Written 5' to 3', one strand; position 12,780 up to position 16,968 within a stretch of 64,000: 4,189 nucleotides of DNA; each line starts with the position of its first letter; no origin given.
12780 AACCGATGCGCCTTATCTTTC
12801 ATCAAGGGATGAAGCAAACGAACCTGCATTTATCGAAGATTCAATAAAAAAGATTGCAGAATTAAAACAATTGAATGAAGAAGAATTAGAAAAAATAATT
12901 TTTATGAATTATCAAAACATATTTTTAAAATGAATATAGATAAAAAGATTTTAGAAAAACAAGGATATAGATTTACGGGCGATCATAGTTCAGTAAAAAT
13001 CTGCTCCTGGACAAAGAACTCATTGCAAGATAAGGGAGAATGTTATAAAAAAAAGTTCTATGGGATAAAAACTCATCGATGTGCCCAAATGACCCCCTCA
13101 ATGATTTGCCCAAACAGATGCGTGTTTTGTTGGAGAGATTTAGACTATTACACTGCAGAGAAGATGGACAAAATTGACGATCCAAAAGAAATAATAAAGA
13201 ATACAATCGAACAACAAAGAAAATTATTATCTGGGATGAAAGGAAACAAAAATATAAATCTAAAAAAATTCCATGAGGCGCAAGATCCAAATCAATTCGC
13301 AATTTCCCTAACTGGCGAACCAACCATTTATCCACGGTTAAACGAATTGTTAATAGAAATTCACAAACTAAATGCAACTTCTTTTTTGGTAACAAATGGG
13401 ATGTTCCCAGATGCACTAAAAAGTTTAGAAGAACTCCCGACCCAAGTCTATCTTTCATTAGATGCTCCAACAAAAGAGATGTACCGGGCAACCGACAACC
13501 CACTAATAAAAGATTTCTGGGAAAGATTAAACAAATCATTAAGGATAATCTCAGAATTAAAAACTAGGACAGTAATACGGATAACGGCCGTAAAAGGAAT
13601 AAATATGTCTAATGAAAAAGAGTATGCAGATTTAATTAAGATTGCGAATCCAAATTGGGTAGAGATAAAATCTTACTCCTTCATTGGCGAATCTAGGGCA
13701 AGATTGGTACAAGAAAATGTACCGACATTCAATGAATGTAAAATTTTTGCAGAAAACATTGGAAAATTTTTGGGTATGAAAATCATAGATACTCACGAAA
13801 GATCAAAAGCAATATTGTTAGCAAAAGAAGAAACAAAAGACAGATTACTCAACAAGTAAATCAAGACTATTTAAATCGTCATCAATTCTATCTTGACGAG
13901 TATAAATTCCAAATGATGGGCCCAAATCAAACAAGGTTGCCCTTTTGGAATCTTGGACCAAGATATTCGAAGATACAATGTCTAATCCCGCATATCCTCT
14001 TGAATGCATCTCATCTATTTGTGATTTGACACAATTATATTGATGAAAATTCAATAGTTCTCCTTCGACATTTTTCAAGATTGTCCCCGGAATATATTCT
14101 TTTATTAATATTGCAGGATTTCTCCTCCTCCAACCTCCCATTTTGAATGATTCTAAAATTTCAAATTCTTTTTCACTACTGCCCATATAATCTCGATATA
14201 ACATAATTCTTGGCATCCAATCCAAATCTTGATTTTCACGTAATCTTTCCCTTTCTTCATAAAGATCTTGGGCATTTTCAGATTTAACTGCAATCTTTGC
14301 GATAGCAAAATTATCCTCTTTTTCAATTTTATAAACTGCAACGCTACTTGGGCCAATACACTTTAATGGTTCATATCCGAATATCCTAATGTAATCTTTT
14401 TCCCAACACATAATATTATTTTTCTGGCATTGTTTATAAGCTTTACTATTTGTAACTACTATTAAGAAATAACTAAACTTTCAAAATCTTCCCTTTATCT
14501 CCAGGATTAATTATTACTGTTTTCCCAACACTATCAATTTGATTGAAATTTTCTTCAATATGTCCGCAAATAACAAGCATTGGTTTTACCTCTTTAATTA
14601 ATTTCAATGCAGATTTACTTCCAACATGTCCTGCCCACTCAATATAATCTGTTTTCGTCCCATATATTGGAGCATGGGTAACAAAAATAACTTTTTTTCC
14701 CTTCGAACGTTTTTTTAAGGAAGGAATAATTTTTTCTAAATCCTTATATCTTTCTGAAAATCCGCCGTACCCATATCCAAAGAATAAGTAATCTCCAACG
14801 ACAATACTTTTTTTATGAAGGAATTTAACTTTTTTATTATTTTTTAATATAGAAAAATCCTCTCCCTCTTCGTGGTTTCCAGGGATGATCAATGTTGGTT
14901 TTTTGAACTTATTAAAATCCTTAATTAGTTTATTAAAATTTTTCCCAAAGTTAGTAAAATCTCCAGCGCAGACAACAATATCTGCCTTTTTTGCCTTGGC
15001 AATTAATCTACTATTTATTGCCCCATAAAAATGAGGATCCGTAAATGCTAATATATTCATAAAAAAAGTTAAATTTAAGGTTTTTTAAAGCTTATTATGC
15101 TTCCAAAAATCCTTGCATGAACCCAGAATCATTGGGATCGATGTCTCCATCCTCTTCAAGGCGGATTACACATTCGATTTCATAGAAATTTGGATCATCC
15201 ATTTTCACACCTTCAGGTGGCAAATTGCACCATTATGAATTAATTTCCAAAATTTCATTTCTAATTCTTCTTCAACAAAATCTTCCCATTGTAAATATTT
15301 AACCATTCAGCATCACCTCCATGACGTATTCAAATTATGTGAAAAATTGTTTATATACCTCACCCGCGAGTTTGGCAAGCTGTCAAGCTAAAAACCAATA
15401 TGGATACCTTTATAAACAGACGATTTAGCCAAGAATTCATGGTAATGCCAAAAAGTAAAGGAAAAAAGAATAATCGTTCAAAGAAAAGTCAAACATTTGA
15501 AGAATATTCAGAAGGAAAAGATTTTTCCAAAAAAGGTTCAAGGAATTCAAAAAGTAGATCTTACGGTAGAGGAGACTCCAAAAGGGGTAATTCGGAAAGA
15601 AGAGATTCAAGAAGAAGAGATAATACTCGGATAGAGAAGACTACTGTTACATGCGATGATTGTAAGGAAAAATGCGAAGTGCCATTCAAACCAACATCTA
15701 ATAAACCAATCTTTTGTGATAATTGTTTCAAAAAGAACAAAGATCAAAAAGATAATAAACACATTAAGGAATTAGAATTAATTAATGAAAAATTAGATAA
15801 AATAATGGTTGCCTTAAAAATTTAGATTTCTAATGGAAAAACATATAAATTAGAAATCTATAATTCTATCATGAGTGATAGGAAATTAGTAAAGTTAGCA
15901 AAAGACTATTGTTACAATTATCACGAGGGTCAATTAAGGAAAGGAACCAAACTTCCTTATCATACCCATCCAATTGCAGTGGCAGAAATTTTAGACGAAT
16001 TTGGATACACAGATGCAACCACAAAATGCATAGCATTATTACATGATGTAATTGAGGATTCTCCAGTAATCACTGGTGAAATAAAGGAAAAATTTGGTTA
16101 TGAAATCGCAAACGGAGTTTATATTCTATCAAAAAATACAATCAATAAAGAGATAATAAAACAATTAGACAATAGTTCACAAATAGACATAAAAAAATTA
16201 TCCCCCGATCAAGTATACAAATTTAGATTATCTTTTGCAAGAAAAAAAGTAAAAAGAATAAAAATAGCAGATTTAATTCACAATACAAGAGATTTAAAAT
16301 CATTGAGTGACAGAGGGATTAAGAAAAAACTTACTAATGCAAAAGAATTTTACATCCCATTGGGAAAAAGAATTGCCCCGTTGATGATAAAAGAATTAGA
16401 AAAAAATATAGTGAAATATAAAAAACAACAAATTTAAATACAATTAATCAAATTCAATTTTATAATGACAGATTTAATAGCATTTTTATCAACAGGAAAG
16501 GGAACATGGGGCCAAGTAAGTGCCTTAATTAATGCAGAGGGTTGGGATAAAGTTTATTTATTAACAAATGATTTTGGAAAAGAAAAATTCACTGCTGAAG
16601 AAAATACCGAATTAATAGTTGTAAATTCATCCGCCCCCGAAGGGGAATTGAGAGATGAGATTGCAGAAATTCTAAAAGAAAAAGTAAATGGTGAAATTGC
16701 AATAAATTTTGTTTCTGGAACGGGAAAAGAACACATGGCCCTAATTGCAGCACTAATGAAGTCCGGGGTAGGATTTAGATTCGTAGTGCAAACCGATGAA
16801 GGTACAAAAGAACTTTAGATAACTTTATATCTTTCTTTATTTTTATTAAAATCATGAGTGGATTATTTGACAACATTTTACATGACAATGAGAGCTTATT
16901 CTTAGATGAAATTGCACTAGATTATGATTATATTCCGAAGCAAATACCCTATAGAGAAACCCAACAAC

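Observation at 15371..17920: Perfect 18-bp inverted repeats bracketing a 2.5-kb four-gene segment that contains orc1/cdc6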

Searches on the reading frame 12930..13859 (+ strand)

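Call 6: search_protein_families(library=pfam, proteins=[window:12930-13859:+], max_evalue=0.01)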
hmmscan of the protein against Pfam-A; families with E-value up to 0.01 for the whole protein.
window:12930-13859:+ (309 aa): 2 families
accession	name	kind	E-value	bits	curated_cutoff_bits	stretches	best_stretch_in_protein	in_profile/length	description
PF04055.27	Radical_SAM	-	1.6e-15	58.1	29.5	1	56-235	3-165/166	Radical SAM superfamily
PF08608.17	Wyosine_form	-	5e-15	56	22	1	239-299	2-63/63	Wyosine base formation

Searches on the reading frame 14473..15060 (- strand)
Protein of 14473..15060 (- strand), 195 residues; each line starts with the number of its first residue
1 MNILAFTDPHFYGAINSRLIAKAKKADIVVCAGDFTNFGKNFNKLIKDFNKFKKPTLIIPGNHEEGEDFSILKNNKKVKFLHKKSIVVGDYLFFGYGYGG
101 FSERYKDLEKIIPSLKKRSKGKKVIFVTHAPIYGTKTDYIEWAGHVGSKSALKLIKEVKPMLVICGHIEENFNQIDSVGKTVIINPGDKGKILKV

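Call 6: search_protein_families(library=pfam, proteins=[window:14473-15060:-], max_evalue=0.01)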
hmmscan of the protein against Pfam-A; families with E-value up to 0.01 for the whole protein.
window:14473-15060:- (195 aa): 3 families
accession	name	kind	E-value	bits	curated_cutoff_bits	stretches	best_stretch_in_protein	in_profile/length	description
PF00149.33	Metallophos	-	1.2e-17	65.4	21.5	1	1-168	1-188/191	Calcineurin-like phosphoesterase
PF12850.12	Metallophos_2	-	9.3e-12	45.7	27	1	1-188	1-134/154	Calcineurin-like phosphoesterase superfamily domain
PF14582.11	Metallophos_3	-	5.7e-08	32.8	28.2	1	108-188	161-238/259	Metallophosphoesterase, calcineurin superfamily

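Call 43: search_protein_families(library=ncbifam, proteins=[window:14473-15060:-], max_evalue=0.1)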
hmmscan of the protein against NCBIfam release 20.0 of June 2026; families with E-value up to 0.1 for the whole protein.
window:14473-15060:- (195 aa): 10 families
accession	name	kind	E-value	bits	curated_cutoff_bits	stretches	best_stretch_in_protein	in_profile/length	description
TIGR00040.1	yfcE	subfamily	9.8e-08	32.2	56.25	1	1-70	1-64/158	YfcE family phosphodiesterase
NF008359.0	PRK11148.1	equivalog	2.9e-07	30.3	225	1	9-184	39-219/275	3',5'-cyclic-AMP phosphodiesterase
TIGR03729.1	acc_ester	subfamily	2.4e-06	27.2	148.25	1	22-88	29-98/239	putative phosphoesterase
NF050112.1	PhdiestSpdARhizob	equivalog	0.018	14.7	400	1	22-70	36-86/264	2', 3'cyclic nucleotide phosphodiesterase SpdA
TIGR04486.1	thiosulf_SoxB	equivalog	0.021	13.1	550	1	144-194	273-324/556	thiosulfohydrolase SoxB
NF006988.0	PRK09453.1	equivalog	0.024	14.5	117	0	17-50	17-51/183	phosphodiesterase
TIGR03856.1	F420_MSMEG_2906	subfamily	0.027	14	243.7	1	90-132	111-153/249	LLM class F420-dependent oxidoreductase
NF053862.1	DS9_1_antiphage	equivalog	0.07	12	420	1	13-64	228-288/486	anti-phage phosphoesterase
TIGR04168.1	TIGR04168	hypoth_equivalog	0.072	12.5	200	0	25-65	5-42/269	TIGR04168 family protein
NF008460.0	PRK11340.1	equivalog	0.073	12.5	188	0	20-66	75-125/271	phosphodiesterase YaeI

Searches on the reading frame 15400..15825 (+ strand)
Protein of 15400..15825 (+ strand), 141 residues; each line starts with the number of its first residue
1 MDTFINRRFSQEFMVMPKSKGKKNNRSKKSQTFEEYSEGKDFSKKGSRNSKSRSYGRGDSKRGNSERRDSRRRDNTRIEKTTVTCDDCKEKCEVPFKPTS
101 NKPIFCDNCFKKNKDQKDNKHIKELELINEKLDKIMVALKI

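Call 6: search_protein_families(library=pfam, proteins=[window:15400-15825:+], max_evalue=0.01)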
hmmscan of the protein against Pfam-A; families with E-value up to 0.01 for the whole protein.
window:15400-15825:+ (141 aa): 2 families
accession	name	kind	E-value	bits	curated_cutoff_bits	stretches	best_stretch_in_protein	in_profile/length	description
PF23477.1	zf_Tbcl_2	-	2.2e-12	46.9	27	1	81-114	4-37/37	Probable treble clef zinc finger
PF14599.11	zinc_ribbon_6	-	0.007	16.7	27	0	78-109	25-53/59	Zinc-ribbon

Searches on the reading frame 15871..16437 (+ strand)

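Call 6: search_protein_families(library=pfam, proteins=[window:15871-16437:+], max_evalue=0.01)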
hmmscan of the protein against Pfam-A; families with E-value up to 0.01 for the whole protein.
window:15871-16437:+ (188 aa): 2 families
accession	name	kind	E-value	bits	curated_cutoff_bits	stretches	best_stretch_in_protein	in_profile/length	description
PF13328.12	HD_4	-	4.2e-15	56.2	27.2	1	11-167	2-152/156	HD domain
PF01966.28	HD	-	3.9e-05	24.3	22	1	31-98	2-81/116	HD domain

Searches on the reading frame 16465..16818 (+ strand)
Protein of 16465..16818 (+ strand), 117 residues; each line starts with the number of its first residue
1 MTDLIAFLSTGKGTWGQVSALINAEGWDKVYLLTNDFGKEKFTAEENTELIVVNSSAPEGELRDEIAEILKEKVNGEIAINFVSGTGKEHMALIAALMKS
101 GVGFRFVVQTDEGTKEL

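Call 6: search_protein_families(library=pfam, proteins=[window:16465-16818:+], max_evalue=0.01)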
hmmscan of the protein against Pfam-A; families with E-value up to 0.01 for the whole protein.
window:16465-16818:+ (117 aa): 0 families

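Call 30: search_protein_families(library=pfam, proteins=[window:16465-16818:+], max_evalue=1)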
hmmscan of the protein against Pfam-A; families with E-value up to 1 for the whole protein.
window:16465-16818:+ (117 aa): 4 families
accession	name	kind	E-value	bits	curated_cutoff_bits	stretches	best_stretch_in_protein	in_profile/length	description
PF18856.6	baeRF_family12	-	0.039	15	27.7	1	39-84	83-128/138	Bacterial archaeo-eukaryotic release factor family 12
PF18233.7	Cdc13_OB4_dimer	-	0.078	13.6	25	1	29-107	11-87/115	Cdc13 OB4 dimerization domain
PF22208.1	Cas_Csm6_CARF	-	0.21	11.8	27.5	1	61-95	21-55/106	Cas_Csm6 CARF domain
PF19810.5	HFX_2341_N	-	0.26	12.2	30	0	64-101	72-109/120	HFX_2341-like, N-terminal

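Call 43: search_protein_families(library=ncbifam, proteins=[window:16465-16818:+], max_evalue=0.1)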
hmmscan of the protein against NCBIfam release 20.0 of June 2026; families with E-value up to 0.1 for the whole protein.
window:16465-16818:+ (117 aa): 0 families
